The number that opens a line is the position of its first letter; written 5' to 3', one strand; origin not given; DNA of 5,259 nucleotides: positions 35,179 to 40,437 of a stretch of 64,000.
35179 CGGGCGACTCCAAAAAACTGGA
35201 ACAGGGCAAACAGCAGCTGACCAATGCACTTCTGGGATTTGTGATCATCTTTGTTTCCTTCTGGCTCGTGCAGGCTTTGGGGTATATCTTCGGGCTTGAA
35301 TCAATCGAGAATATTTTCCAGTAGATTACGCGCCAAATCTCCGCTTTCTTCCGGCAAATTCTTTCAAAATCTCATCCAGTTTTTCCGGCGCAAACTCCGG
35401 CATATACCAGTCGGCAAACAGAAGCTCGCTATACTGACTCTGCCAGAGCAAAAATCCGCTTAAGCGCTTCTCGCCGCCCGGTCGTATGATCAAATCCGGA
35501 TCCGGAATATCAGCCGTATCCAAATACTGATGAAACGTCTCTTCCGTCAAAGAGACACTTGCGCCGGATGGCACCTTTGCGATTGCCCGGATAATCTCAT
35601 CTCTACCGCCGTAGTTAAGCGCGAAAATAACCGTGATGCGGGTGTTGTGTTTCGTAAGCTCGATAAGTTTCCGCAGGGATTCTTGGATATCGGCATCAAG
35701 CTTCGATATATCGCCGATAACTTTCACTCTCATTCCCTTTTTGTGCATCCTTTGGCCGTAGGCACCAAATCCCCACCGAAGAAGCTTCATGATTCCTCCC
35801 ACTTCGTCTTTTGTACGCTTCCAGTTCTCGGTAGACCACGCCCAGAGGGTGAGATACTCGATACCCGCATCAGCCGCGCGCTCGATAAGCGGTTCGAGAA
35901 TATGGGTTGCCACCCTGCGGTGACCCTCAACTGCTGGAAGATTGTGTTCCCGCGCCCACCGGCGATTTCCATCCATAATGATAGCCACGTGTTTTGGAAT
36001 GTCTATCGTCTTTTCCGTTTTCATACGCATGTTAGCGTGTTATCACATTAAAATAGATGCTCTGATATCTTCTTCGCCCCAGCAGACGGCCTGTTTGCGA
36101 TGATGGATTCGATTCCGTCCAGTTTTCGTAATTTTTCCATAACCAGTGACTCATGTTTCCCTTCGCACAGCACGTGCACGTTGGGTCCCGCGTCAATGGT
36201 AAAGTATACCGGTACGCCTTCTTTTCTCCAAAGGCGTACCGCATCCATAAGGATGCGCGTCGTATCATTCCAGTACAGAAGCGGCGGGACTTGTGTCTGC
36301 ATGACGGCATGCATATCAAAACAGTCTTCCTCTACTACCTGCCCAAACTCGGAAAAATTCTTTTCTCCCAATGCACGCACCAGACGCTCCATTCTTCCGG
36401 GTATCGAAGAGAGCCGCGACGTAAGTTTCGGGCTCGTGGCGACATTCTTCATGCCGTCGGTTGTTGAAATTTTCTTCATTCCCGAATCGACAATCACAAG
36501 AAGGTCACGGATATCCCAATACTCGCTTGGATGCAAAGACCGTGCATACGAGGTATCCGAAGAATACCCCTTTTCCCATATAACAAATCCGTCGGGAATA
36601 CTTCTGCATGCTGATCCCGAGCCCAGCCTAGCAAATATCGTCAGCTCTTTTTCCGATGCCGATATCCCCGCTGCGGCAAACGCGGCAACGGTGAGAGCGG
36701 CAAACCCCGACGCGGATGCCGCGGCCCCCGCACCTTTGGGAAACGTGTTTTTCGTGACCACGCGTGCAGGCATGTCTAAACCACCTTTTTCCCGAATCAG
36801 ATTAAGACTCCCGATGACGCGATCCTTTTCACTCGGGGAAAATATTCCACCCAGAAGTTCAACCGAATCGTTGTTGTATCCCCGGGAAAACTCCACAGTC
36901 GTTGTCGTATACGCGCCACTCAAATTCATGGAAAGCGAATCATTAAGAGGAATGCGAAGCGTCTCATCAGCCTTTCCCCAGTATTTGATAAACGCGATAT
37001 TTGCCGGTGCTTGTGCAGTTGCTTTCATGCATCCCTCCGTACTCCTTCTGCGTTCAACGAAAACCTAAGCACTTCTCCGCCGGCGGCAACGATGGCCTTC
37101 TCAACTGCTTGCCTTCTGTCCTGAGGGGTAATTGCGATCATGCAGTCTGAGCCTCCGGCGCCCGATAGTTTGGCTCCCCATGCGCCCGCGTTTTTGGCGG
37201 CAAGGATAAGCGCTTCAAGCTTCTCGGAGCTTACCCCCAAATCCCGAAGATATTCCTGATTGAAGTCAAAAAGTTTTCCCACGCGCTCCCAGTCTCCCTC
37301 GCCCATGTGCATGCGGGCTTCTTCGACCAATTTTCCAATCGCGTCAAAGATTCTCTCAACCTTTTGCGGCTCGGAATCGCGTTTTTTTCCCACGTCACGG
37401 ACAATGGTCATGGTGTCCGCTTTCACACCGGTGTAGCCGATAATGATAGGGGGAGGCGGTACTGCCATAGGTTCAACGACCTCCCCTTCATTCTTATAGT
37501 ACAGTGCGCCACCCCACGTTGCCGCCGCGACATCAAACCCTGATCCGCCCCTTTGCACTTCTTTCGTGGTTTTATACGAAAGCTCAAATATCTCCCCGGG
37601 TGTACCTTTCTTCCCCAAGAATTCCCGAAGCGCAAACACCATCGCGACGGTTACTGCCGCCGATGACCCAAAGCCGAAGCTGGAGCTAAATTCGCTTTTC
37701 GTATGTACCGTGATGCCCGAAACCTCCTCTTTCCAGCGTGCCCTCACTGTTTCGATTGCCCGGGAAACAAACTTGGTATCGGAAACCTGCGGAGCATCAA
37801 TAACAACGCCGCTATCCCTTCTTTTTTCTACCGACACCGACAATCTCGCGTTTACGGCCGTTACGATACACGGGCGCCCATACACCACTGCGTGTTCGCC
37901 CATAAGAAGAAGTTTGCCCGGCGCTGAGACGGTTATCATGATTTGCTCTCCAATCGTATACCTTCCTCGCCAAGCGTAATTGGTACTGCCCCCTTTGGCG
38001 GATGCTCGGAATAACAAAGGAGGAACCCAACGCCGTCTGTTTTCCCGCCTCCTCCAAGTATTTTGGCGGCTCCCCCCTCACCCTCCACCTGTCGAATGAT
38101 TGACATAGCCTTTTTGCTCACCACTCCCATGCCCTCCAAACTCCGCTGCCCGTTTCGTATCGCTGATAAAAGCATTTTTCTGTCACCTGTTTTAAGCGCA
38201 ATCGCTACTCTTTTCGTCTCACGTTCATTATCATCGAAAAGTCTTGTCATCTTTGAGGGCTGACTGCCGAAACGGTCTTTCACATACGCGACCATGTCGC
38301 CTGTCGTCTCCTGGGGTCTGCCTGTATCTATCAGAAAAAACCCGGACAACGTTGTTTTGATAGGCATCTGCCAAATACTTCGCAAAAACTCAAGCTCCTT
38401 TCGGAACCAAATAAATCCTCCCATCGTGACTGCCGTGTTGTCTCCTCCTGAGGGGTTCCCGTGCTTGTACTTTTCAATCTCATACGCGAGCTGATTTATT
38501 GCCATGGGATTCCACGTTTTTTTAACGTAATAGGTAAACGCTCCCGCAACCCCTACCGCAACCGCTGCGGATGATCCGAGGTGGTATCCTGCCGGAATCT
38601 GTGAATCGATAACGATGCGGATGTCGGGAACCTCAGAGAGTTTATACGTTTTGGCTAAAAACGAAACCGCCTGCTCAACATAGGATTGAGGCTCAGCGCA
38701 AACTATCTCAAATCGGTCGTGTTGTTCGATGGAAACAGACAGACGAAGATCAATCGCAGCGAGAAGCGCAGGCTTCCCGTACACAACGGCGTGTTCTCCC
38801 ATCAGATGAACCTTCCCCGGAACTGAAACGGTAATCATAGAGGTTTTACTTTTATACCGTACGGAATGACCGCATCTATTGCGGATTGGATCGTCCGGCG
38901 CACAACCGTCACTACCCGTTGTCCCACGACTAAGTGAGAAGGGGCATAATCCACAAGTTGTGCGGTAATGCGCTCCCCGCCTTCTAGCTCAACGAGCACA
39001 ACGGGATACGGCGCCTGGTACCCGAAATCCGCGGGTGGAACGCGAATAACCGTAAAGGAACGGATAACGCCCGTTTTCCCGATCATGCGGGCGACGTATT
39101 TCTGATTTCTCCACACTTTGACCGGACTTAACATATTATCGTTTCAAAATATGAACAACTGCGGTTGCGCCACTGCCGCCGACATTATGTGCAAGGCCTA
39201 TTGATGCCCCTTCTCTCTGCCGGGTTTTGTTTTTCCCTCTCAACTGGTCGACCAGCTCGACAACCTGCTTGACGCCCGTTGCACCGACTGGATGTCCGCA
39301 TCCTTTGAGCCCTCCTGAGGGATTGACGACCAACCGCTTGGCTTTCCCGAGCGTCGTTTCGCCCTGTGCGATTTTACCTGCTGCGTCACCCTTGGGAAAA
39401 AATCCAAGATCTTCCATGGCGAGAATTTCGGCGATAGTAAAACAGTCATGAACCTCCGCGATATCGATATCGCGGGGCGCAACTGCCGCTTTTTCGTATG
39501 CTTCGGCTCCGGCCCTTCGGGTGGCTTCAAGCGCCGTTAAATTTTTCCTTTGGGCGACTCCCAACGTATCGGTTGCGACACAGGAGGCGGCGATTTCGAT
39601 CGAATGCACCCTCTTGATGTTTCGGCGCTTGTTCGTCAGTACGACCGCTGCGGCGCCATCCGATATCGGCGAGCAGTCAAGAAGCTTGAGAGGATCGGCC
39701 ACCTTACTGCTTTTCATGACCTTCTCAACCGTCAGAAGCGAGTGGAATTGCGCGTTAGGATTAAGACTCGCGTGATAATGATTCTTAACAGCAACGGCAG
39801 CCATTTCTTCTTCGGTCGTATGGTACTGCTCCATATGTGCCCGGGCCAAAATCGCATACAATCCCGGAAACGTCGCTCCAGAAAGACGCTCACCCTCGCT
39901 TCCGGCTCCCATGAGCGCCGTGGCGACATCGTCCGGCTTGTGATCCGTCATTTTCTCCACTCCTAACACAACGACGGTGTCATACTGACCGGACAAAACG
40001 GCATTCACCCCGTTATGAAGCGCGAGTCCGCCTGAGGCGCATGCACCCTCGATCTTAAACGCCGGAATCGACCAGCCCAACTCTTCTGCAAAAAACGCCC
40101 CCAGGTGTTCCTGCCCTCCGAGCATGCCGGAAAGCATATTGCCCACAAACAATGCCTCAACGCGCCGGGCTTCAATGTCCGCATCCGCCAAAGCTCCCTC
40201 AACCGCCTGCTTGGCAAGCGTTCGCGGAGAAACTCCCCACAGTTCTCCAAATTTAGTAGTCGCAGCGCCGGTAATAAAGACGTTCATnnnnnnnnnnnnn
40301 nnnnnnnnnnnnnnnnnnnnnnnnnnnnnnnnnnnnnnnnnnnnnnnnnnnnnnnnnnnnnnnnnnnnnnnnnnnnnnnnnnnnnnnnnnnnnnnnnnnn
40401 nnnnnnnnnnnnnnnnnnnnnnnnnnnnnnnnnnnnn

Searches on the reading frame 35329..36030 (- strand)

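Call 42: search_protein_families(library=pfam, proteins=[window:35329-36030:-], max_evalue=0.00001)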
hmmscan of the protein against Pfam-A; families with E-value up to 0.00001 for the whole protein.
window:35329-36030:- (234 aa): 1 family
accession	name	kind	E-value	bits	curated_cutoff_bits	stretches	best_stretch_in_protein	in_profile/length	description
PF01255.24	Prenyltransf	-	1.3e-71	241.1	27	1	18-233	1-219/219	Putative undecaprenyl diphosphate synthase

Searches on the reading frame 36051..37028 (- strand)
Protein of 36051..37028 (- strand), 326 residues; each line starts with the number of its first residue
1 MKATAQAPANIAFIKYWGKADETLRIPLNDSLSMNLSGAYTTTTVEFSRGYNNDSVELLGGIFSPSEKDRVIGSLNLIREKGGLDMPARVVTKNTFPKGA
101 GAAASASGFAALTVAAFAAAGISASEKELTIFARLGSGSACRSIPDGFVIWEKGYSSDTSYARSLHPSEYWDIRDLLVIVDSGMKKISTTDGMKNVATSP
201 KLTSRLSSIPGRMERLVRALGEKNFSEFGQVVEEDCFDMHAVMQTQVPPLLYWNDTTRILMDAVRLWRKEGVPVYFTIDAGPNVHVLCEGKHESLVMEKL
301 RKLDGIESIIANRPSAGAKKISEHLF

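Call 42: search_protein_families(library=pfam, proteins=[window:36051-37028:-], max_evalue=0.00001)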
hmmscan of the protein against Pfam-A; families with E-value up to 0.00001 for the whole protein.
window:36051-37028:- (326 aa): 2 families
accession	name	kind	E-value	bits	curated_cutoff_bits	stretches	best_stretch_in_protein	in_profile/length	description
PF22700.2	MVD-like_N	-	5.1e-52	176.1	27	1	7-162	1-157/157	Diphosphomevalonate decarboxylase-like N-terminal domain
PF18376.6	MDD_C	-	2.3e-23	83.4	23.2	1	176-303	2-133/186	Mevalonate 5-diphosphate decarboxylase C-terminal domain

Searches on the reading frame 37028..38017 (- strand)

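Call 42: search_protein_families(library=pfam, proteins=[window:37028-38017:-], max_evalue=0.00001)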
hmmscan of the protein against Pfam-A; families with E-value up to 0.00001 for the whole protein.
window:37028-38017:- (330 aa): 3 families
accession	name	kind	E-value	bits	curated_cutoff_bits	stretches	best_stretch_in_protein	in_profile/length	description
PF00288.32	GHMP_kinases_N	-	1.5e-15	57.6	22.3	1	83-170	2-87/87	GHMP kinases N terminal domain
PF08544.19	GHMP_kinases_C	-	1.9e-10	41.4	21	1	240-310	7-80/85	GHMP kinases C terminal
PF22700.2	MVD-like_N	-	2.6e-06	27.6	27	1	58-160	36-133/157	Diphosphomevalonate decarboxylase-like N-terminal domain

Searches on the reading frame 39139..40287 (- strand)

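Call 42: search_protein_families(library=pfam, proteins=[window:39139-40287:-], max_evalue=0.00001)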
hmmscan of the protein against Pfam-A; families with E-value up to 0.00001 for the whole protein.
window:39139-40287:- (383 aa): 5 families
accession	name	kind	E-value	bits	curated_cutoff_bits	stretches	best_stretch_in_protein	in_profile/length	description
PF22691.2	Thiolase_C_1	-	3.1e-41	140.9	28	1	238-383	3-144/144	Thiolase C-terminal domain-like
PF00108.29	Thiolase_N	-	2e-33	116.3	26.4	1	3-220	1-259/260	Thiolase, N-terminal domain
PF02803.24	Thiolase_C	-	3.9e-10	39.9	27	1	258-354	26-102/123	Thiolase, C-terminal domain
PF08545.16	ACP_syn_III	-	1.2e-07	32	24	0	77-124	1-49/80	3-Oxoacyl-[acyl-carrier-protein (ACP)] synthase III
PF00109.32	ketoacyl-synt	-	3e-07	30.8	20.8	1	59-117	150-208/252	Beta-ketoacyl synthase, N-terminal domain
